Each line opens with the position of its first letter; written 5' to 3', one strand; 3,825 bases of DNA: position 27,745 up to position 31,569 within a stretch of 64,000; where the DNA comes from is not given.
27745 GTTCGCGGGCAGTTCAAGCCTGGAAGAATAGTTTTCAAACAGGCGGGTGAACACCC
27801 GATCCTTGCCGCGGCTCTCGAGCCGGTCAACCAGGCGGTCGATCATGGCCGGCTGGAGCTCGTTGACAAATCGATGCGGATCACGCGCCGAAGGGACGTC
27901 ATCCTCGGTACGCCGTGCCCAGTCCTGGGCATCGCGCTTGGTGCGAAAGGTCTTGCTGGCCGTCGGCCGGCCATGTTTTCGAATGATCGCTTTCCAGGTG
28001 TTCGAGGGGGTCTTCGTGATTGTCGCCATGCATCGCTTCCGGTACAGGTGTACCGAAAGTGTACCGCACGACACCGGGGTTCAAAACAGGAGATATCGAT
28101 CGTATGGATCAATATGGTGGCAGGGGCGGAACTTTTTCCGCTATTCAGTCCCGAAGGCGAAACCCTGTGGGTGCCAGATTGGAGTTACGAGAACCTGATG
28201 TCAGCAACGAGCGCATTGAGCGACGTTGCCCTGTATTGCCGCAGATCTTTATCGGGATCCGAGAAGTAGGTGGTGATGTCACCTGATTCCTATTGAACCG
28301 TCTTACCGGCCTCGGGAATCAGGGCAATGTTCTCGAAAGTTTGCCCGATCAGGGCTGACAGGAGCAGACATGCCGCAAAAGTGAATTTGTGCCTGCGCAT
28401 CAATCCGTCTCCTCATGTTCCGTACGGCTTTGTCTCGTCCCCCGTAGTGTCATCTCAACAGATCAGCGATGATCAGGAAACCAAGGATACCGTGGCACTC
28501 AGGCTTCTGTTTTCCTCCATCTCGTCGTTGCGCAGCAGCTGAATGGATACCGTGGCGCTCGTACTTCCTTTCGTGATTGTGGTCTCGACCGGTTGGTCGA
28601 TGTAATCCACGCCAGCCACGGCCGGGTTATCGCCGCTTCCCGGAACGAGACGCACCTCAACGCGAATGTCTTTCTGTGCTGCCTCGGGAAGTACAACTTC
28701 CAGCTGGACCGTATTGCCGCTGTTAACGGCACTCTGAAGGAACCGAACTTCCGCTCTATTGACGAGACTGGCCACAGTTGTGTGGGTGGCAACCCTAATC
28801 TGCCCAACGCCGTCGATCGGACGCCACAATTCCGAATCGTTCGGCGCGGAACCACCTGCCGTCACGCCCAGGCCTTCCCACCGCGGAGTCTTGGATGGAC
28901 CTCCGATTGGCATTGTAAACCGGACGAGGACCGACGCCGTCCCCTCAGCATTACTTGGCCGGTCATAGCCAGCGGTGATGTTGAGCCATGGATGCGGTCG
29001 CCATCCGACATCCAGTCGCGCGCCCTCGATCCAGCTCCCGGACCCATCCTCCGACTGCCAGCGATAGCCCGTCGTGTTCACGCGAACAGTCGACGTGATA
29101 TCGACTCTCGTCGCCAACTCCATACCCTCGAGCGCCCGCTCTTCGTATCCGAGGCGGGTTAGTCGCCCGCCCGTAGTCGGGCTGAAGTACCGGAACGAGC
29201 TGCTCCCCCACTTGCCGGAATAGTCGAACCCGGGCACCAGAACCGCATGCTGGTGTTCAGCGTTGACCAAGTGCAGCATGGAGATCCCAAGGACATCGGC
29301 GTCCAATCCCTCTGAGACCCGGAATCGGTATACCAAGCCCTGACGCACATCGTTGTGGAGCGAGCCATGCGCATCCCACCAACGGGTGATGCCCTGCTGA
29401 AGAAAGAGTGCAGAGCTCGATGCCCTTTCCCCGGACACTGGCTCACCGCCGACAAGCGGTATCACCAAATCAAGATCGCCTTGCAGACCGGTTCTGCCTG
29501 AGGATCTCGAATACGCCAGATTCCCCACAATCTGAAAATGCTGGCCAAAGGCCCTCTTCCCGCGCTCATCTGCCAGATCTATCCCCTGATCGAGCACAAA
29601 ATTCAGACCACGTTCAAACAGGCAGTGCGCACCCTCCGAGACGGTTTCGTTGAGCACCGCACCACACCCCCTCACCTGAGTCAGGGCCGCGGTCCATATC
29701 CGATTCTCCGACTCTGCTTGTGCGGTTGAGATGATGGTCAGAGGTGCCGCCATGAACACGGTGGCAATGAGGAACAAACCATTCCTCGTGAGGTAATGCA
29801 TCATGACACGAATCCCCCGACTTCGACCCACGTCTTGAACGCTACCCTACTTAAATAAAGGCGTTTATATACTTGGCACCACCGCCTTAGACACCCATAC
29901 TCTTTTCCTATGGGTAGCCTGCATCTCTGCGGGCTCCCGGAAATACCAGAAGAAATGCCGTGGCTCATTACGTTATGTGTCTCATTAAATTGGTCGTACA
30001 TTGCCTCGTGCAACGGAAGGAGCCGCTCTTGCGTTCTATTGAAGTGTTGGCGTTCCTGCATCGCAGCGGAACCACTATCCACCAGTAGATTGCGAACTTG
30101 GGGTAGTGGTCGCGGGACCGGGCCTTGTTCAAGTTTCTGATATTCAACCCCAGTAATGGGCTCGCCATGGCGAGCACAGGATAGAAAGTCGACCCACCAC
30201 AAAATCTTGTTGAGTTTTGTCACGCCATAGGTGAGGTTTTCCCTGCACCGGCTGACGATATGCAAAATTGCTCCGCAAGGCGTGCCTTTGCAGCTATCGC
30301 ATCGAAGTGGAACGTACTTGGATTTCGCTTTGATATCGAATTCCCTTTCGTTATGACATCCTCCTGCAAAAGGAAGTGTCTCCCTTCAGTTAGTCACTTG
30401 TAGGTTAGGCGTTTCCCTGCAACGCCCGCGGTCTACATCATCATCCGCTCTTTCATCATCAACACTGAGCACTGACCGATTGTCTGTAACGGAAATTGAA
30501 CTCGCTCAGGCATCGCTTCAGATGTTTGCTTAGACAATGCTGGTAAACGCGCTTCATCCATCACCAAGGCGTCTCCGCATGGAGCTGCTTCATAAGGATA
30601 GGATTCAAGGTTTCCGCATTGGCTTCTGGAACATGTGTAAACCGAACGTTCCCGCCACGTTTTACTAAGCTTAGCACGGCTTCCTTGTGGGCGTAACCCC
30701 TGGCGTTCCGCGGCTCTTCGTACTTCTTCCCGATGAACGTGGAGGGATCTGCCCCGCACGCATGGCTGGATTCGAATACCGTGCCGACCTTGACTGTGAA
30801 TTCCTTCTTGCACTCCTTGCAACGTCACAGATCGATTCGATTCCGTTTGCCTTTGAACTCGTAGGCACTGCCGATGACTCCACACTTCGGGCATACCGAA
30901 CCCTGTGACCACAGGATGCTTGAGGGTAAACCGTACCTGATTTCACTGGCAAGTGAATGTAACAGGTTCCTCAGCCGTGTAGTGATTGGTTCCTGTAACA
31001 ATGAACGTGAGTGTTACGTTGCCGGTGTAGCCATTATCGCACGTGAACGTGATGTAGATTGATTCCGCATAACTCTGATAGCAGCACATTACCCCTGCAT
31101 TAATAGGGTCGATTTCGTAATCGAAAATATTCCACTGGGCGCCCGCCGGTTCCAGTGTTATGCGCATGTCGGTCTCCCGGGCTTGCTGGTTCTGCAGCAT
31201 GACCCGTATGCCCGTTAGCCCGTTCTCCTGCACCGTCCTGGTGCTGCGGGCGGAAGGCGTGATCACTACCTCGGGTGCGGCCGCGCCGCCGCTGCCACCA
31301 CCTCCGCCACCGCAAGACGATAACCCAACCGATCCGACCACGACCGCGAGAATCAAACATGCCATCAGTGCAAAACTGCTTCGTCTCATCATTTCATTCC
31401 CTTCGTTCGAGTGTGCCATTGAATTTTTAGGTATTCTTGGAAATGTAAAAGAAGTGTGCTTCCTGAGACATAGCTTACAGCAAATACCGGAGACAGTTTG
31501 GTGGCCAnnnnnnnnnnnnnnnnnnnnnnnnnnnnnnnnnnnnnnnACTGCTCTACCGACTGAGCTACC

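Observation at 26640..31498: Decayed high-GC genomic island on the 3' side of tRNA-Phe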

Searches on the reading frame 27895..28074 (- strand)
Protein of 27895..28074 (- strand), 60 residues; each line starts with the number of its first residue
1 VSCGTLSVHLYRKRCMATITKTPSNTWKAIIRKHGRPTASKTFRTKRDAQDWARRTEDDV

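Call 19: search_protein_families(library=pfam, proteins=[window:27895-28074:-], max_evalue=1)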
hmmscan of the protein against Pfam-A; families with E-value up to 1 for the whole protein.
window:27895-28074:- (60 aa): 3 families
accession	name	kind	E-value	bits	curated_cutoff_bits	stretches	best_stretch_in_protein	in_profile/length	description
PF09954.14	DUF2188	-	0.0027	18.2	22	1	31-56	13-38/62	Uncharacterized protein conserved in bacteria (DUF2188)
PF14657.12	Arm-DNA-bind_4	-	0.03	14.4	22.3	1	43-58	25-40/47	Arm DNA-binding domain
PF07151.18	DUF1391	-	0.06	13.5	27.3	1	38-55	29-46/48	Protein of unknown function (DUF1391)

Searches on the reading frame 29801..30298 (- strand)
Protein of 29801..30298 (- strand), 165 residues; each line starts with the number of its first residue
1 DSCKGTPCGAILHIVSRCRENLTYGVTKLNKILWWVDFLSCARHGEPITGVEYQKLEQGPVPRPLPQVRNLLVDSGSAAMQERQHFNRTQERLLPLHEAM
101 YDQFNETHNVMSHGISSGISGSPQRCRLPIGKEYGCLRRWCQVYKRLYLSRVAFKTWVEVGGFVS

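Call 6: search_protein_families(library=pfam, proteins=[window:29801-30265:-], max_evalue=0.1)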
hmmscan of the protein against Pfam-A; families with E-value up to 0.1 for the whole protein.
window:29801-30265:- (154 aa): 1 family
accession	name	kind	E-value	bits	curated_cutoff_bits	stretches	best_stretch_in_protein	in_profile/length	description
PF13274.11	SocA_Panacea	-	2.6e-09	38.4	25.7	1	18-75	1-55/113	Antitoxin SocA-like, Panacea domain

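Call 7: search_protein_families(library=ncbifam, proteins=[window:29801-30265:-], max_evalue=0.01)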
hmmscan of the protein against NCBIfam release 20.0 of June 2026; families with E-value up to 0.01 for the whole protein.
window:29801-30265:- (154 aa): 0 families

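Call 82: search_protein_families(library=phrogs, proteins=[window:29801-30298:-], max_evalue=0.001)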
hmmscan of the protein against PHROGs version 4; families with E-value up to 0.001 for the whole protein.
window:29801-30298:- (165 aa): 1 family
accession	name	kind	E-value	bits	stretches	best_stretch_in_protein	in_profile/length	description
phrog_1281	-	unknown function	5.3e-06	27.2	1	13-85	16-87/195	-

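Call 83: search_protein_families(library=padloc, proteins=[window:29801-30298:-], max_evalue=0.001)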
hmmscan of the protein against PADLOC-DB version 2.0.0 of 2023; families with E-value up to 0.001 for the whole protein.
window:29801-30298:- (165 aa): 0 families
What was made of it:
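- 29801..30298 (-): SocA/Panacea-domain fragment. Only the N-terminal half of the domain is recognisable. It has no partner toxin gene and its end overlaps the next gene. PADLOC gave no hit (call 83).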

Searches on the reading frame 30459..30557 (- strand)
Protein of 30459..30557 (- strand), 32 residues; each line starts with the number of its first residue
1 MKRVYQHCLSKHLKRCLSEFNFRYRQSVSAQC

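Call 19: search_protein_families(library=pfam, proteins=[window:30459-30557:-], max_evalue=1)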
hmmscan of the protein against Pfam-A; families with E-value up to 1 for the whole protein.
window:30459-30557:- (32 aa): 1 family
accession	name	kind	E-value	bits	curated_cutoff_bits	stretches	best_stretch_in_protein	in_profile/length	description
PF12762.13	DDE_Tnp_IS1595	-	0.11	13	27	1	3-24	131-152/153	ISXO2-like transposase domain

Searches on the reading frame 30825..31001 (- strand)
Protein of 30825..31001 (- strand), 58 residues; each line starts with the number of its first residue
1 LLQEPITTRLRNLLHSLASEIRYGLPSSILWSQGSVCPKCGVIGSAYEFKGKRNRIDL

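Call 19: search_protein_families(library=pfam, proteins=[window:30825-31001:-], max_evalue=1)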
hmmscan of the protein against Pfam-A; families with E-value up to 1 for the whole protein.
window:30825-31001:- (58 aa): 1 family
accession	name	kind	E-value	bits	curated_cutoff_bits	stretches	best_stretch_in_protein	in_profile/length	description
PF12760.12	Zn_ribbon_IS1595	-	6.6e-05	23.2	25.4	1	28-51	12-34/46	Transposase zinc-ribbon domain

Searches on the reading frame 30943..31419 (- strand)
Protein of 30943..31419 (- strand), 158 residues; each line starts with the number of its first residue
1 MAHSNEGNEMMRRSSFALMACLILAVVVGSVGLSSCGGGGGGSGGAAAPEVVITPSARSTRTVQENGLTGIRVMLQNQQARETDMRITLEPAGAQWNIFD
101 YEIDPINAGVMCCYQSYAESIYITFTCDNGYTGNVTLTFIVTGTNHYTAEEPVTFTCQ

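Call 6: search_protein_families(library=pfam, proteins=[window:30943-31419:-], max_evalue=0.1)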
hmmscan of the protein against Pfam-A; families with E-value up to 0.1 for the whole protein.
window:30943-31419:- (158 aa): 1 family
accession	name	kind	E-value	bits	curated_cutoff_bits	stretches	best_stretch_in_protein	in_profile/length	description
PF17963.7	Big_9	-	0.09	14.1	23.6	0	119-156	52-89/89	Bacterial Ig domain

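Call 7: search_protein_families(library=ncbifam, proteins=[window:30943-31419:-], max_evalue=0.01)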
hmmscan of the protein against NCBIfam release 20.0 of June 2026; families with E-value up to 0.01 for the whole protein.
window:30943-31419:- (158 aa): 2 families
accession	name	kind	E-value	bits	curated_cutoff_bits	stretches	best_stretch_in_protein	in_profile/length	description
NF033865.1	fusolisin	equivalog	0.0069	14.5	999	1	23-60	10-53/1006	fusolisin family autotransporter serine protease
NF058595.1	invert_tail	domain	0.0089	16.4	37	1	13-60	49-92/113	lipo-invert putative C-terminal anchoring domain-containing protein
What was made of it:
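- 30943..31419 (-): A 158-aa lipoprotein ORF with a signal peptide, an LSSC lipobox and a Gly-rich linker. Its 3' end overlaps the start of the IS1595 remnant, so it may be truncated. No significant Pfam or NCBIfam family matched (calls 6, 7).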

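Call 22: find_encoding_contigs(protein=window:30943-31419:-, flank=10000, max_places=10)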
Protein window:30943-31419:- (158 aa): no gene with exactly this product is on record in the collection.
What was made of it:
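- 30943..31419 (-): The exact protein is not on record (call 22).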

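Call 82: search_protein_families(library=phrogs, proteins=[window:30943-31419:-], max_evalue=0.001)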
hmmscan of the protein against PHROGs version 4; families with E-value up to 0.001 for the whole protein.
window:30943-31419:- (158 aa): 1 family
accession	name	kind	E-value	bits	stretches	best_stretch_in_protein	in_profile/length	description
phrog_542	-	unknown function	0.00094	20.8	0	22-74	7-59/97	-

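Call 83: search_protein_families(library=padloc, proteins=[window:30943-31419:-], max_evalue=0.001)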
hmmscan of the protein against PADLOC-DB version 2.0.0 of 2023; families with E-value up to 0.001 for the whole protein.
window:30943-31419:- (158 aa): 1 family
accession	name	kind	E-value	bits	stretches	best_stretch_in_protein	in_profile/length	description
PDLC04052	PD-T4-6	-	0.00079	16.7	0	6-94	318-401/496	-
